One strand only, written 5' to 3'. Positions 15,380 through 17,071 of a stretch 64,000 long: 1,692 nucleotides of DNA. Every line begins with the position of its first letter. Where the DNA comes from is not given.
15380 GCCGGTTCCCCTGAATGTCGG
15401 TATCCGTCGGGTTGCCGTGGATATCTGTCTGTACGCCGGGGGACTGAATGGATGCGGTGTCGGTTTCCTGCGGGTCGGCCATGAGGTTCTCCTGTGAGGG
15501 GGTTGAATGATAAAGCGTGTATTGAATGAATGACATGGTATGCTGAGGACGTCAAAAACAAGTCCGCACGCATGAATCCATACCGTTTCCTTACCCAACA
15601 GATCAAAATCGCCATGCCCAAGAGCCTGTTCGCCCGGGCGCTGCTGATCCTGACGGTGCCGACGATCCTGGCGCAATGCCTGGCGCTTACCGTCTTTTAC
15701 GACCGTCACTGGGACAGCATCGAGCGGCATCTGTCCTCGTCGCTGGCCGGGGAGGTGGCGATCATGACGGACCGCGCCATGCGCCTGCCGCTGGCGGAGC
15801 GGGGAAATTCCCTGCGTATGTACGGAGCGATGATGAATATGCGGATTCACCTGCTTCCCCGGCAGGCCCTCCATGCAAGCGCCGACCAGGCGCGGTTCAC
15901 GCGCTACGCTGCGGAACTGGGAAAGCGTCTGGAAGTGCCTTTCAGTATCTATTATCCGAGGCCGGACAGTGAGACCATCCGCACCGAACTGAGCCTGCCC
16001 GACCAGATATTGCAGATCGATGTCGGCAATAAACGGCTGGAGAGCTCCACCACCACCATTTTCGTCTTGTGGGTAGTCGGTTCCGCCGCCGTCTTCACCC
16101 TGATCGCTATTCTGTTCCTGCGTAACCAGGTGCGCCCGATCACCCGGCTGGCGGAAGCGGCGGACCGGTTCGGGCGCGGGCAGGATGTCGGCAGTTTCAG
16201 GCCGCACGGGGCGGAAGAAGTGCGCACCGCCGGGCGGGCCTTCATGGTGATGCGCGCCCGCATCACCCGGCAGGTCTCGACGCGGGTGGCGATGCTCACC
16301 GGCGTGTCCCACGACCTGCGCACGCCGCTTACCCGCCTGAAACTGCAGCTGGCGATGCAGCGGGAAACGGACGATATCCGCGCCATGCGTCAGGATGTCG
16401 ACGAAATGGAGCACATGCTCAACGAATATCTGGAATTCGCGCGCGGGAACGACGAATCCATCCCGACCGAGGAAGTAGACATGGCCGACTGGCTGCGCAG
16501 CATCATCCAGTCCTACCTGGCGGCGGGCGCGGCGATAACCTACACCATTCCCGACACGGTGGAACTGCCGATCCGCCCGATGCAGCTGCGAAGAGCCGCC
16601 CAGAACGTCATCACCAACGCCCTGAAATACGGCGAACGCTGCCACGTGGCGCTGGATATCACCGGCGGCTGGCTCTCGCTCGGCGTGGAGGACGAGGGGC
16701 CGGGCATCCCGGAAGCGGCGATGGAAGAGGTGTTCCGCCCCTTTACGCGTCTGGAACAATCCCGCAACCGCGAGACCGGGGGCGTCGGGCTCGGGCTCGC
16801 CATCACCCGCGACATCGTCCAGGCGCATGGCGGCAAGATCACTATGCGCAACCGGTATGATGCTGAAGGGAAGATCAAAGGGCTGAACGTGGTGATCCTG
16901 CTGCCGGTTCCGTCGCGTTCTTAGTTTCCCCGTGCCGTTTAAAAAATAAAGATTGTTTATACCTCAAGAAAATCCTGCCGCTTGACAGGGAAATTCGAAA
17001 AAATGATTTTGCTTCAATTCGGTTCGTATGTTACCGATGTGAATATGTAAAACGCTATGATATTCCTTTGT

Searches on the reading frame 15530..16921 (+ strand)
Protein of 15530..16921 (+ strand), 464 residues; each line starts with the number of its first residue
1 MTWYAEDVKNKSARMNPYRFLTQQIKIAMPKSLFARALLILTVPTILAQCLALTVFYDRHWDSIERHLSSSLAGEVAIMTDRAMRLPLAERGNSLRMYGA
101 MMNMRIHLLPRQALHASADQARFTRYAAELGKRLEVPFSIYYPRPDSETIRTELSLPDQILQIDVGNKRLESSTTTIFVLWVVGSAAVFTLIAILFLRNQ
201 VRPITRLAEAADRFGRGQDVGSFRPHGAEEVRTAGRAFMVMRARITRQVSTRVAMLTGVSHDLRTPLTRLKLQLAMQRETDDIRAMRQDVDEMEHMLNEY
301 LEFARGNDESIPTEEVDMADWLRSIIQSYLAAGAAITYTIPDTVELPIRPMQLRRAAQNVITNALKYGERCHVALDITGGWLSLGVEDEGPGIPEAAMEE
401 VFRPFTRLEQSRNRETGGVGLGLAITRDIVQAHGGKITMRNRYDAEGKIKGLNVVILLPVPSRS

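Call 4: search_protein_families(library=pfam, proteins=[window:15530-16921:+], max_evalue=0.1)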
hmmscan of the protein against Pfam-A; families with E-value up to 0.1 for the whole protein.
window:15530-16921:+ (464 aa): 4 families
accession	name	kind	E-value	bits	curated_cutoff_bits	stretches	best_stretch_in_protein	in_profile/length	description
PF02518.31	HATPase_c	-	2.2e-23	83.3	26.4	1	350-460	3-109/111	Histidine kinase-, DNA gyrase B-, and HSP90-like ATPase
PF00512.31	HisKA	-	1.6e-09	38.1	26.9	1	254-307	4-64/66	His Kinase A (phospho-acceptor) domain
PF00672.30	HAMP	-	0.00015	22.5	25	1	196-246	2-52/53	HAMP domain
PF13581.12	HATPase_c_2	-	0.0018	18.7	27.4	1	352-423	31-104/127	Histidine kinase-like ATPase domain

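Call 59: find_homologous_proteins(query=window:15530-16921:+, max_evalue=1e-50)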
Query window:15530-16921:+ (464 aa): 7576 proteins with E <= 1e-50 among 8000 candidates; the best 120 are listed.
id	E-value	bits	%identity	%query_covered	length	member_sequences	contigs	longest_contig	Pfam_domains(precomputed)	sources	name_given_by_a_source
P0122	0.0e+0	1028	100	100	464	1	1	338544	PF02518.32,PF00512.32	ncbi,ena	-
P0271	1.5e-254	863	87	97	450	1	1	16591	PF02518.32,PF00512.32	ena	-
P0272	3.4e-217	740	73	96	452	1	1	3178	PF02518.32,PF00512.32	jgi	jgi:two-component system osmolarity sensor histidine kinase EnvZ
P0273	1.0e-214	732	73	96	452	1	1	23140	PF02518.32,PF00512.32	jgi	jgi:two-component system, OmpR family, osmolarity sensor histidine kinase EnvZ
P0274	2.1e-211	721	73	96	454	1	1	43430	PF02518.32,PF00512.32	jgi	jgi:two-component system, OmpR family, osmolarity sensor histidine kinase EnvZ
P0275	9.8e-188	643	65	96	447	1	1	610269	PF02518.32,PF00512.32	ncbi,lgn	-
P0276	1.1e-184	633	64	96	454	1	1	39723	PF02518.32,PF00512.32,PF13589.13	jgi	jgi:two-component system, OmpR family, osmolarity sensor histidine kinase EnvZ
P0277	1.5e-181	622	63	96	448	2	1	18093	PF02518.32,PF00512.32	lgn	-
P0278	1.2e-180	619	62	96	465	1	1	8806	PF02518.32,PF00512.32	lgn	-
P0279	1.6e-180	619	62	96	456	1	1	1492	PF02518.32,PF00512.32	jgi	jgi:two-component system, OmpR family, osmolarity sensor histidine kinase EnvZ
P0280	7.5e-180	617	63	96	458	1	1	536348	PF02518.32,PF00512.32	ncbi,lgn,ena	-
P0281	6.2e-177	607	59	96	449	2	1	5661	PF02518.32,PF00512.32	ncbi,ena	-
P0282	6.5e-172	591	59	93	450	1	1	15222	PF02518.32,PF00512.32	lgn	-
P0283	1.8e-159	550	56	94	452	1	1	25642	PF00672.31,PF02518.32,PF00512.32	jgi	jgi:two-component system, OmpR family, osmolarity sensor histidine kinase EnvZ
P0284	1.1e-158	547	55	99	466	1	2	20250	PF00672.31,PF02518.32,PF00512.32,PF13589.13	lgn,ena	-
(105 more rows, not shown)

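Call 62: find_encoding_contigs(protein=P0271, flank=8000, max_places=2)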
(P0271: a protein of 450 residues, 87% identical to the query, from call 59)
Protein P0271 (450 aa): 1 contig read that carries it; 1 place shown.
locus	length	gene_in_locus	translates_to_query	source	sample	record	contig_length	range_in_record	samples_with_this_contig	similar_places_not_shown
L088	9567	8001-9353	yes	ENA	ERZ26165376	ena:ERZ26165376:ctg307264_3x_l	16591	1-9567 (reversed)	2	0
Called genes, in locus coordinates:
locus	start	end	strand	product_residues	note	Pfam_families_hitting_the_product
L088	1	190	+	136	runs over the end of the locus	-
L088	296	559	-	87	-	-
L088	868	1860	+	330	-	PF01380:SIS, PF00571:CBS (weak)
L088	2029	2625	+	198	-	PF06835:LptC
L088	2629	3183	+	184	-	PF03968:LptD_N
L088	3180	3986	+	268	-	PF00005:ABC_tran, PF13304:AAA_21 (faint), PF12399:BCA_ABC_TP_C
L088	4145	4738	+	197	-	-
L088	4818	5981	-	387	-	PF00278:Orn_DAP_Arg_deC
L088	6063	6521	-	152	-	-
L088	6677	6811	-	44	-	-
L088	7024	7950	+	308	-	PF13365:Trypsin_2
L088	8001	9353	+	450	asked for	PF00512:HisKA, PF02518:HATPase_c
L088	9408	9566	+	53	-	?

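Call 63: find_encoding_contigs(protein=P0274, flank=8000, max_places=2)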
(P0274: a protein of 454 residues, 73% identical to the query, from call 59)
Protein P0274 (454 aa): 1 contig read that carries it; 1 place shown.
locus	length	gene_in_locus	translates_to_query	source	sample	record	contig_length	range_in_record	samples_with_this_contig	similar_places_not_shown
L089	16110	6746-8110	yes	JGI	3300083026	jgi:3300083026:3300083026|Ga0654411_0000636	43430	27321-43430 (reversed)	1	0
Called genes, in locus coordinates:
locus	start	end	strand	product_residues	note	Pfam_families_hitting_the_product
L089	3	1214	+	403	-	?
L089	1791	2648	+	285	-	PF00135:COesterase, PF01738:DLH (faint), PF20434:BD-FAE, PF07859:Abhydrolase_3, PF00326:Peptidase_S9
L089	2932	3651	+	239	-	PF00072:Response_reg, PF00486:Trans_reg_C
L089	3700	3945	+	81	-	PF13441:Gly-zipper_YMGG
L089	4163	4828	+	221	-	PF00072:Response_reg, PF00486:Trans_reg_C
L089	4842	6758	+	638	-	-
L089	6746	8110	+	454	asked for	PF00512:HisKA, PF02518:HATPase_c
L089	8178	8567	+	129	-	-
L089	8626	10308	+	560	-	PF02463:SMC_N (faint), PF00005:ABC_tran, PF13191:AAA_16 (faint), PF13401:AAA_22 (faint), PF13476:AAA_23 (faint), PF13555:AAA_29 (faint), PF12848:ABC_tran_Xtn, PF00005:ABC_tran, +3 more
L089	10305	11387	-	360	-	PF01168:Ala_racemase_N, PF00842:Ala_racemase_C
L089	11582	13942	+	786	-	PF03629:SASA (weak), PF08548:Peptidase_M10_C, PF00353:HemolysinCabind, PF08548:Peptidase_M10_C, PF00353:HemolysinCabind, PF08548:Peptidase_M10_C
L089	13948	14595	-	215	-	PF00730:HhH-GPD, PF00633:HHH (weak)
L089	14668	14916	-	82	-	-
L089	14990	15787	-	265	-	PF01416:PseudoU_synth_1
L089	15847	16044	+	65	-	-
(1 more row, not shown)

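Call 70: search_protein_families(library=pfam, proteins=[L088:6063-6518:-, L088:7024-7947:+], max_evalue=0.01)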
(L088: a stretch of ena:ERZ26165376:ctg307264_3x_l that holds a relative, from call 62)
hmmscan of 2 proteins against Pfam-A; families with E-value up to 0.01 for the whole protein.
L088:6063-6518:- (151 aa): 0 families

L088:7024-7947:+ (308 aa): 3 families
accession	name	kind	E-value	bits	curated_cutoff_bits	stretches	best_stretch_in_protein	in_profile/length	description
PF13365.12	Trypsin_2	-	1.9e-17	64.8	27.6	1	32-187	1-144/144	Trypsin-like peptidase domain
PF00089.32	Trypsin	-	9.2e-05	22.8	20.6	1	47-190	36-197/220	Trypsin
PF01732.22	Mycop_pep_DUF31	-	0.00011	22.5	27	0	48-90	54-97/346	Mycoplasma peptidase (DUF31)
